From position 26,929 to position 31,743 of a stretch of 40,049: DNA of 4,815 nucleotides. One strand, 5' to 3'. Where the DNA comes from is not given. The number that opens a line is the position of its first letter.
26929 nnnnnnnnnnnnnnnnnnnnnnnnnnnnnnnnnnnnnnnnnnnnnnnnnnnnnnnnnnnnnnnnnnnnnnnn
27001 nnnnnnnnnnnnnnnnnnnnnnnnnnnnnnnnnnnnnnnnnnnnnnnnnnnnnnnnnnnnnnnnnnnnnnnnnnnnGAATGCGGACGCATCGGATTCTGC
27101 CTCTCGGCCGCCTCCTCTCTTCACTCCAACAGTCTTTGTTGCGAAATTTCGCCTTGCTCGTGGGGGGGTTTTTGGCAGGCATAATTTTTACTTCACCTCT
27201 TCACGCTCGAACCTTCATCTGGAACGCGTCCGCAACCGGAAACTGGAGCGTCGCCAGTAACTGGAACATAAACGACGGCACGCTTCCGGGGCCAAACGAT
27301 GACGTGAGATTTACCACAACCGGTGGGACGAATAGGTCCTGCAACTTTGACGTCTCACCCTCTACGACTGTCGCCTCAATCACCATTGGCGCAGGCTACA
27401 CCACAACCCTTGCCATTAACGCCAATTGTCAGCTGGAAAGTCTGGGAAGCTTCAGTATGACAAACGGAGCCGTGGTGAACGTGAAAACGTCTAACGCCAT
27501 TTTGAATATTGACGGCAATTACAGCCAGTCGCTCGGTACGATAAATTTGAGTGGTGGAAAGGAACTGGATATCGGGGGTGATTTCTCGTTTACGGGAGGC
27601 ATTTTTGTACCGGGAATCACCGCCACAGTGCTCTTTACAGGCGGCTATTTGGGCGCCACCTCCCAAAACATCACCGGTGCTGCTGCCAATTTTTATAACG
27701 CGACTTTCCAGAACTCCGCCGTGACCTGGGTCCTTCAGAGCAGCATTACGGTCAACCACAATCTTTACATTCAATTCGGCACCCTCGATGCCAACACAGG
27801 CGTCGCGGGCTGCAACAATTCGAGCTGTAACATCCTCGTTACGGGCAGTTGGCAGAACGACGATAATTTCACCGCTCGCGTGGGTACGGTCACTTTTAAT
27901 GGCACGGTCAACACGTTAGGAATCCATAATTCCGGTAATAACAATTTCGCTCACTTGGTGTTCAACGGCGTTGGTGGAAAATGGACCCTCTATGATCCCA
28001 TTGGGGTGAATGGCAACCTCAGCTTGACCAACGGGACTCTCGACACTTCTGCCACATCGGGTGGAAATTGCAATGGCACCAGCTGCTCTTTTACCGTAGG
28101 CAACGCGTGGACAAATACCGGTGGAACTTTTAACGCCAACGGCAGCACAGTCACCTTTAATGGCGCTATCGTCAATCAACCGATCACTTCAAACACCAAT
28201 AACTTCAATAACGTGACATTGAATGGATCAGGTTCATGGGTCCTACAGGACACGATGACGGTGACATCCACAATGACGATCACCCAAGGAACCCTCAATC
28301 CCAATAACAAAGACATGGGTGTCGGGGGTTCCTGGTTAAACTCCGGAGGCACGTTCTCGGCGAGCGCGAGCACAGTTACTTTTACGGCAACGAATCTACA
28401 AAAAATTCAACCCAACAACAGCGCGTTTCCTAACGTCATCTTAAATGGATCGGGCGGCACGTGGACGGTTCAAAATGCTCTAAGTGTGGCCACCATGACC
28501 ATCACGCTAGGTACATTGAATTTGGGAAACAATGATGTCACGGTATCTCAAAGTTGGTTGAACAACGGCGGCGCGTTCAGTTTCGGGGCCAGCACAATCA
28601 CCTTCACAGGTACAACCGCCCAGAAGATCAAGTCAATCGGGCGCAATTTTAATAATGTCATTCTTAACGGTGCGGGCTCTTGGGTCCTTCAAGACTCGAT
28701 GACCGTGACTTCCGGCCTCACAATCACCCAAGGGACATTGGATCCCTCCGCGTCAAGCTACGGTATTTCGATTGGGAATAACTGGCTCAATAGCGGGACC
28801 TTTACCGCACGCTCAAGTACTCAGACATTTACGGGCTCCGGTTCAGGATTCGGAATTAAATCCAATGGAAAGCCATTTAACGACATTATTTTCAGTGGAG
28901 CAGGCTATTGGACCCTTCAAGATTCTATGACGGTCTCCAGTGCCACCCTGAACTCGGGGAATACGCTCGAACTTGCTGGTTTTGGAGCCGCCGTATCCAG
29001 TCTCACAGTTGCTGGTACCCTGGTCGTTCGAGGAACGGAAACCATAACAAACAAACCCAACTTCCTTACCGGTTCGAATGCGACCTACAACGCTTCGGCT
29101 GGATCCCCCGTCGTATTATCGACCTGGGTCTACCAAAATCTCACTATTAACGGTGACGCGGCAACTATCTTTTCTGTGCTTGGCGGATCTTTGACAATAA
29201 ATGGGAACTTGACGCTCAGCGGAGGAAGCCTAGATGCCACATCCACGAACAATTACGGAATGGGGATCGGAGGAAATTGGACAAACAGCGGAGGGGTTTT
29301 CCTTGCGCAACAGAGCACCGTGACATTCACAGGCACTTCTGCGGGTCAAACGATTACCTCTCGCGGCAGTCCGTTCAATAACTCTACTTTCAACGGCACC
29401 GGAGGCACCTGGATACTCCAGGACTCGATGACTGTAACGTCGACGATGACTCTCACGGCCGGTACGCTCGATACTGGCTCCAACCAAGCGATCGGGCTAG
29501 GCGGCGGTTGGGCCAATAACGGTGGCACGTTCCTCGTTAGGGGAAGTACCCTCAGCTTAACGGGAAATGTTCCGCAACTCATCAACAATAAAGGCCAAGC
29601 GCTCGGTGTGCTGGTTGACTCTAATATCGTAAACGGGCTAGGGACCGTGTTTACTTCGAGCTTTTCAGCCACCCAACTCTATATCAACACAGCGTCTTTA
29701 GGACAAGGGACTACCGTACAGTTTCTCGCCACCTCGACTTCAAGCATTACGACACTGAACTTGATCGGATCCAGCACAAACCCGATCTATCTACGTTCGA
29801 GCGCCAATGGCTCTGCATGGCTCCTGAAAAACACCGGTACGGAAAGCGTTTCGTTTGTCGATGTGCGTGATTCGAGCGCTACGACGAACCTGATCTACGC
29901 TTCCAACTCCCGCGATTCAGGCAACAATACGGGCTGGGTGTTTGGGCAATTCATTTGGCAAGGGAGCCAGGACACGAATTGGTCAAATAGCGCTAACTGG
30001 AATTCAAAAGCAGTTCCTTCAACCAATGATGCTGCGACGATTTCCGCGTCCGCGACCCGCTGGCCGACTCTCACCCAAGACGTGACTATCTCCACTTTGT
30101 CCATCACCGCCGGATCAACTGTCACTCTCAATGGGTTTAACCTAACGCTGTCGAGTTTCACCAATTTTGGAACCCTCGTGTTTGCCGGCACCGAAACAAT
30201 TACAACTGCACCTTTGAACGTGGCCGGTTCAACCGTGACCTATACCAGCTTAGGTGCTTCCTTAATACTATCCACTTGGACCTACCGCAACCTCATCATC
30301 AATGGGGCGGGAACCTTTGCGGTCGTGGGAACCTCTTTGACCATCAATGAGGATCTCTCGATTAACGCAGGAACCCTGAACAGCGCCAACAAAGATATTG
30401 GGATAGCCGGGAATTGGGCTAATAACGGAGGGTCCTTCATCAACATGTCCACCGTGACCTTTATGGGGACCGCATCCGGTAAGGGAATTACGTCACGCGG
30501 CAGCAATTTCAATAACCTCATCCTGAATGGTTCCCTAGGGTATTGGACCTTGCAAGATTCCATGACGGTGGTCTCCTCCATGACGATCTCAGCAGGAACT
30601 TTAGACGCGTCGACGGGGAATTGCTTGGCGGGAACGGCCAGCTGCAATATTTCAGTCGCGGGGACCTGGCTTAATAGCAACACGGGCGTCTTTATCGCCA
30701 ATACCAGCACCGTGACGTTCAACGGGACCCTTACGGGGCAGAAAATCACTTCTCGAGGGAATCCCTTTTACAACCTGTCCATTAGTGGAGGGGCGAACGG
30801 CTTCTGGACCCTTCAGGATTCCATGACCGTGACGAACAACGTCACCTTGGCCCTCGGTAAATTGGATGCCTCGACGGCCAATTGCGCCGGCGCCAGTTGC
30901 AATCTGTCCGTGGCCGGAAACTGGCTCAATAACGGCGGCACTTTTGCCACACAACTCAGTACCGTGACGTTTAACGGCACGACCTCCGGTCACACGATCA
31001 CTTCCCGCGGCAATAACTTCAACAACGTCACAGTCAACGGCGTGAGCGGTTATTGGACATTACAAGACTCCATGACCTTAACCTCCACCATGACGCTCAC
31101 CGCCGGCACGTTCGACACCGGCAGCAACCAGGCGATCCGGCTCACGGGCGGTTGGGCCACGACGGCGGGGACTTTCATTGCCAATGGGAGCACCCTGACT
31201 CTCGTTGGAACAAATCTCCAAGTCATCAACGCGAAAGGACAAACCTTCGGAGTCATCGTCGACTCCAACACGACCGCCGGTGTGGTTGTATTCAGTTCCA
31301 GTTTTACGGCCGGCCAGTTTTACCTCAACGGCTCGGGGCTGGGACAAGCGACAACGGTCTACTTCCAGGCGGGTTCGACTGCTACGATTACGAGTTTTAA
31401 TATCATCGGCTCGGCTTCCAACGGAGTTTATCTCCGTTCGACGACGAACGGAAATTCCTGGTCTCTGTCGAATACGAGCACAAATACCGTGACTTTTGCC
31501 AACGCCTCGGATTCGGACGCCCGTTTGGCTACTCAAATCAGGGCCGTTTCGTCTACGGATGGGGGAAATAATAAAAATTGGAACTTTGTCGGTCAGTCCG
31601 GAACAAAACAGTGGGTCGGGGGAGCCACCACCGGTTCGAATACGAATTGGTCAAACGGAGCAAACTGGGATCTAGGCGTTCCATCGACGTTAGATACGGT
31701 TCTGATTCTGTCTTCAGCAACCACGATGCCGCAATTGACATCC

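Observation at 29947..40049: Two-level repeat architecture with capped modules whose lengths are quantised by sub-repeat number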

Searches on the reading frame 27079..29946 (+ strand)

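Call 6: search_protein_families(library=pfam, proteins=[window:27079-29946:+], max_evalue=1)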
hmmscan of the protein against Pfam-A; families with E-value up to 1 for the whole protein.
window:27079-29946:+ (956 aa): 0 families

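Call 7: search_protein_families(library=ncbifam, proteins=[window:27079-29946:+], max_evalue=1)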
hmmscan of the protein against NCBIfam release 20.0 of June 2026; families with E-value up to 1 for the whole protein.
window:27079-29946:+ (956 aa): 1 family
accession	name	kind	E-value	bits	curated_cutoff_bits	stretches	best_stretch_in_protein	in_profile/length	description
NF048002.1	spike_base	equivalog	0.39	11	28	0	478-517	41-81/85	spike base protein, RCAP_Rcc01079 family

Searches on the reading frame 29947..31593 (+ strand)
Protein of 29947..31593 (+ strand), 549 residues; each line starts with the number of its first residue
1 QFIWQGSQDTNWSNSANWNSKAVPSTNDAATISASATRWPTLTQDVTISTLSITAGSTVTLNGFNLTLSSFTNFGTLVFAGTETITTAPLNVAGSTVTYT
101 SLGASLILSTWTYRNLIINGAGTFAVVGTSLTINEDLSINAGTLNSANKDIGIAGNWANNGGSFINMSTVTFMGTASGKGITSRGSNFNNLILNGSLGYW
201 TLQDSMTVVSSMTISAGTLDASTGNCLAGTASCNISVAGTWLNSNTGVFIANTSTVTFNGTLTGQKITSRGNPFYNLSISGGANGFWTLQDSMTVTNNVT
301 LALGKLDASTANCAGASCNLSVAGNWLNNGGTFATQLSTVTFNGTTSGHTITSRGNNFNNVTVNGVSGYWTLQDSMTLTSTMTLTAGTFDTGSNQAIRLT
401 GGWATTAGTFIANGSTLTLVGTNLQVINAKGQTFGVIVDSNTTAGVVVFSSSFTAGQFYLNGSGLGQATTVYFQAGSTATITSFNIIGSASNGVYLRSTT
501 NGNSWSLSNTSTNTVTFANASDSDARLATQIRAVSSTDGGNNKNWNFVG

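Call 6: search_protein_families(library=pfam, proteins=[window:29947-31593:+], max_evalue=1)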
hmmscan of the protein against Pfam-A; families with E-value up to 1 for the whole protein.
window:29947-31593:+ (549 aa): 1 family
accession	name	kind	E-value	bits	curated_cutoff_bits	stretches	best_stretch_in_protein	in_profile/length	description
PF14828.11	Amnionless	-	0.014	14.6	30.4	1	8-54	6-52/442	Amnionless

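Call 7: search_protein_families(library=ncbifam, proteins=[window:29947-31593:+], max_evalue=1)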
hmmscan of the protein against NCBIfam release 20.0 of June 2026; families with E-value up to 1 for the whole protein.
window:29947-31593:+ (549 aa): 0 families
